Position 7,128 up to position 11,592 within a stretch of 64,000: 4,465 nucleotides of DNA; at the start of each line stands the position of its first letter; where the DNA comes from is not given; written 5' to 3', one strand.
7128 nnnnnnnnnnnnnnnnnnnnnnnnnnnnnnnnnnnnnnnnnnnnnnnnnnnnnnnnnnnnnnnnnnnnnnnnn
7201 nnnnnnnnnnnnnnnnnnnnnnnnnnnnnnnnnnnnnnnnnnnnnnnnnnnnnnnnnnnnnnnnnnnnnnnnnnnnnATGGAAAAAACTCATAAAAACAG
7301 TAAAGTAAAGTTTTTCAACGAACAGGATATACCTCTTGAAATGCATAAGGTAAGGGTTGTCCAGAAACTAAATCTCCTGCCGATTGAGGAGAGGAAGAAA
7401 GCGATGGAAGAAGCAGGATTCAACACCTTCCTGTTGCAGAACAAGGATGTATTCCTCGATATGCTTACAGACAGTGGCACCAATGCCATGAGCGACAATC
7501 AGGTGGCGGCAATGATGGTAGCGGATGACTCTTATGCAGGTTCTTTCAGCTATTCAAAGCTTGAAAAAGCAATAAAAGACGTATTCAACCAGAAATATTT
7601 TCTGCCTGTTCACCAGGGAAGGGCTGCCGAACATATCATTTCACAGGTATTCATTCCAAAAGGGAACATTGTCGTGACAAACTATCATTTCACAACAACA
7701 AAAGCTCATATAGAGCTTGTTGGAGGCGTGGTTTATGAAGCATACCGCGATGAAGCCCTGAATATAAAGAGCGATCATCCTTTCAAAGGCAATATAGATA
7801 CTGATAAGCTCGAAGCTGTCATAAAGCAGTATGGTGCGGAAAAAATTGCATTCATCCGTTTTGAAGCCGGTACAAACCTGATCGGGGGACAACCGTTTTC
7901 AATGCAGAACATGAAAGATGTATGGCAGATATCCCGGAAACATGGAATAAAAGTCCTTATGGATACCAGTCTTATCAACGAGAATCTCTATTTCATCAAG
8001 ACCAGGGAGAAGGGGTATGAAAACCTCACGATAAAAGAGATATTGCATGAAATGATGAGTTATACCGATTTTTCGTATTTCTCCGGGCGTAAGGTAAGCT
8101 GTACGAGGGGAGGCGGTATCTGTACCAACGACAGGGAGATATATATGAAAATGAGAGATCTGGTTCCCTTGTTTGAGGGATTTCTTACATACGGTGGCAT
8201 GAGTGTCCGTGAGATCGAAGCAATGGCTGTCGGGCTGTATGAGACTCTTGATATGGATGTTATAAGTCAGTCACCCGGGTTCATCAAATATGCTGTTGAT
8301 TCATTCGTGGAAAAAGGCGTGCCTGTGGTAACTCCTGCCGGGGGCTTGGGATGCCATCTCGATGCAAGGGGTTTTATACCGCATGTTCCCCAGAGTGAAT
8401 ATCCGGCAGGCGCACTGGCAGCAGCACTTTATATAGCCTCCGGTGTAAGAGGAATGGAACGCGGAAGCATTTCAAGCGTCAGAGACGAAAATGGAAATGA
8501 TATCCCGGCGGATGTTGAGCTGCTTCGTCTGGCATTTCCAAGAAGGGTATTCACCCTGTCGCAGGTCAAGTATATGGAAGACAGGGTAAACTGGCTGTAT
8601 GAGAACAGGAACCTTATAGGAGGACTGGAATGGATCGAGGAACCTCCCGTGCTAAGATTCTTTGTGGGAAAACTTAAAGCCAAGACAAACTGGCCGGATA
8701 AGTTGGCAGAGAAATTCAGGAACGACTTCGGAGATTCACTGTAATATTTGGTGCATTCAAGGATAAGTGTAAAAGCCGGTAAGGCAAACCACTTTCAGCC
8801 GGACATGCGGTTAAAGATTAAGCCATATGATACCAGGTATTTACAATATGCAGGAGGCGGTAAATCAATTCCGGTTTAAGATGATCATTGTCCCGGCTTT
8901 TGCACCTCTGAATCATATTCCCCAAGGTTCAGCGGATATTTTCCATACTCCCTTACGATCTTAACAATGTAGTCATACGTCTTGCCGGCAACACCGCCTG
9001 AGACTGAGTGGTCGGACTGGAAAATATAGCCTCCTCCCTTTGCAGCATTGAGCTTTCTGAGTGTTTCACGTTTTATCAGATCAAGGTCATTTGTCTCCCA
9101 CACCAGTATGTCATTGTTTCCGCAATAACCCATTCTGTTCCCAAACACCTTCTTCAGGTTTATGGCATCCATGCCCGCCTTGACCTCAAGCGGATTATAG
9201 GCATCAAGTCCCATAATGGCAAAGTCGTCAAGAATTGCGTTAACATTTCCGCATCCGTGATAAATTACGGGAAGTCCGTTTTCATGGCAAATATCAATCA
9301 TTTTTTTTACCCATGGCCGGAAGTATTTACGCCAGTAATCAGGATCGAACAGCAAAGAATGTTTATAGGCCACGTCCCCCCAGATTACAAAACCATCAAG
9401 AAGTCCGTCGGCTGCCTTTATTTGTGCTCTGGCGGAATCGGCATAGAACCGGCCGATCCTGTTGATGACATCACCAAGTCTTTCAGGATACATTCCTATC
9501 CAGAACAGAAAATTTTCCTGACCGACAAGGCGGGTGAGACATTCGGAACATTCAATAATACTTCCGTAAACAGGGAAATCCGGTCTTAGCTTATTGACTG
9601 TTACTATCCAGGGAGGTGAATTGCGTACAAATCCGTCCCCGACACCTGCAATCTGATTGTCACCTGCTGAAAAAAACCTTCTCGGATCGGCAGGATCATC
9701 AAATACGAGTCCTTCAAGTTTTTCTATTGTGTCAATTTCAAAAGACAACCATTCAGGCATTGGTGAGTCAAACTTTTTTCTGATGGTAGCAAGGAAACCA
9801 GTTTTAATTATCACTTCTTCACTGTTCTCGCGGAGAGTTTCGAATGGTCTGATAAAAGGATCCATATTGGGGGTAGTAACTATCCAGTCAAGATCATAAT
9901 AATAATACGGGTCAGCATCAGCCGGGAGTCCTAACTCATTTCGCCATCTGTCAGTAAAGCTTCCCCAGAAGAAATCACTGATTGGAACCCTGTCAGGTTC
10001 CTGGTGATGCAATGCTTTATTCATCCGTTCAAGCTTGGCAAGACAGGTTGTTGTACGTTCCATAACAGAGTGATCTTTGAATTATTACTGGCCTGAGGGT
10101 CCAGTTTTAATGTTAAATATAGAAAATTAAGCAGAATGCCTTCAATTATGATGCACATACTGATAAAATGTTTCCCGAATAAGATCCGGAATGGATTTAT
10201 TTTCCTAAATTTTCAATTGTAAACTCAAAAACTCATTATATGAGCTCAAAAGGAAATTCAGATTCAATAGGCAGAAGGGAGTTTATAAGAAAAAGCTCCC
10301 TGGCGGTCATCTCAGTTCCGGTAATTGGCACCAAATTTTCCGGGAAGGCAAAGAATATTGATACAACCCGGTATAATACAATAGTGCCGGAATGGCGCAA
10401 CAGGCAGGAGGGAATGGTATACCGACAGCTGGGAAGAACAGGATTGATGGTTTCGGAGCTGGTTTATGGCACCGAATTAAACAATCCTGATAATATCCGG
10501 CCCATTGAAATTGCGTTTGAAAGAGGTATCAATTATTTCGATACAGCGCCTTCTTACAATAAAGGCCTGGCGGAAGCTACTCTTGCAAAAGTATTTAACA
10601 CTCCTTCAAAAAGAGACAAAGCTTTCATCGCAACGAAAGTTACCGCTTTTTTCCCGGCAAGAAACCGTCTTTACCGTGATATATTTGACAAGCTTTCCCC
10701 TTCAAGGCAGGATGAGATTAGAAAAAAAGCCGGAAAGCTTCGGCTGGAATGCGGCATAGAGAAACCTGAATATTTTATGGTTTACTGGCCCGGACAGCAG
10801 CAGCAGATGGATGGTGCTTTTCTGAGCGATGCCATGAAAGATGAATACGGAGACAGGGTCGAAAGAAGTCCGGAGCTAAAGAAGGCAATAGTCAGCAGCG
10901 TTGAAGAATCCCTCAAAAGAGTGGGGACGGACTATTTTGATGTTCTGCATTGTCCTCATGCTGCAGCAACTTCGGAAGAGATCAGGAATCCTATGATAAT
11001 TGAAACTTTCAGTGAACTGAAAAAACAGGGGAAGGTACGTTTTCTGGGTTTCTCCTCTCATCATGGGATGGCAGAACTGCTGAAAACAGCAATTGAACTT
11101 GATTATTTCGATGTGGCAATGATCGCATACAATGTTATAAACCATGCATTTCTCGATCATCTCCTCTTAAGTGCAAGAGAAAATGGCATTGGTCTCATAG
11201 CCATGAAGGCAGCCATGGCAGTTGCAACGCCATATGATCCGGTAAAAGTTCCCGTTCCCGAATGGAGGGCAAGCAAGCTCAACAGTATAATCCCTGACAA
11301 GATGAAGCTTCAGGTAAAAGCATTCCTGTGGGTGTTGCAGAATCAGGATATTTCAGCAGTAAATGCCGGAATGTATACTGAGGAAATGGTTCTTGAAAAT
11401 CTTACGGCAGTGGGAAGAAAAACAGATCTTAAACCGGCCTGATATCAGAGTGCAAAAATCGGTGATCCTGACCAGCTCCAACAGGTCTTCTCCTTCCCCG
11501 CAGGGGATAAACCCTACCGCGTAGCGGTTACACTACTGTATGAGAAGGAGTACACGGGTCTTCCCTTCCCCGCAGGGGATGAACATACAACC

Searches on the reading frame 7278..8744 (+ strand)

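Call 14: search_protein_families(library=pfam, proteins=[window:7278-8744:+])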
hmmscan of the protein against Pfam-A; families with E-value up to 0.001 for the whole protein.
window:7278-8744:+ (488 aa): 2 families
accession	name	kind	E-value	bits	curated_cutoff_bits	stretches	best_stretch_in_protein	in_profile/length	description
PF01212.27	Beta_elim_lyase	-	9.2e-50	170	27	1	61-434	1-286/288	Beta-eliminating lyase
PF01041.23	DegT_DnrJ_EryC1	-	3.9e-06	26.8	19.8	1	92-295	26-198/360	DegT/DnrJ/EryC1/StrS aminotransferase family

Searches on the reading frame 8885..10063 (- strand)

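Call 14: search_protein_families(library=pfam, proteins=[window:8885-10063:-])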
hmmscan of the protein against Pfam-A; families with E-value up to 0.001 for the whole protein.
window:8885-10063:- (392 aa): 1 family
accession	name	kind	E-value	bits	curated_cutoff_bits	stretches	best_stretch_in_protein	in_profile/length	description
PF01208.23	URO-D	-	1.8e-17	63.8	23.9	1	156-373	130-346/346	Uroporphyrinogen decarboxylase (URO-D)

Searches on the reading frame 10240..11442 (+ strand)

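Call 14: search_protein_families(library=pfam, proteins=[window:10240-11442:+])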
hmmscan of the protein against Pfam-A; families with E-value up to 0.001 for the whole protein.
window:10240-11442:+ (400 aa): 1 family
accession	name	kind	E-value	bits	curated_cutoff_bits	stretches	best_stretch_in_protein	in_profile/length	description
PF00248.27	Aldo_ket_red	-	7.9e-25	87.9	24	1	78-324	14-191/291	Aldo/keto reductase family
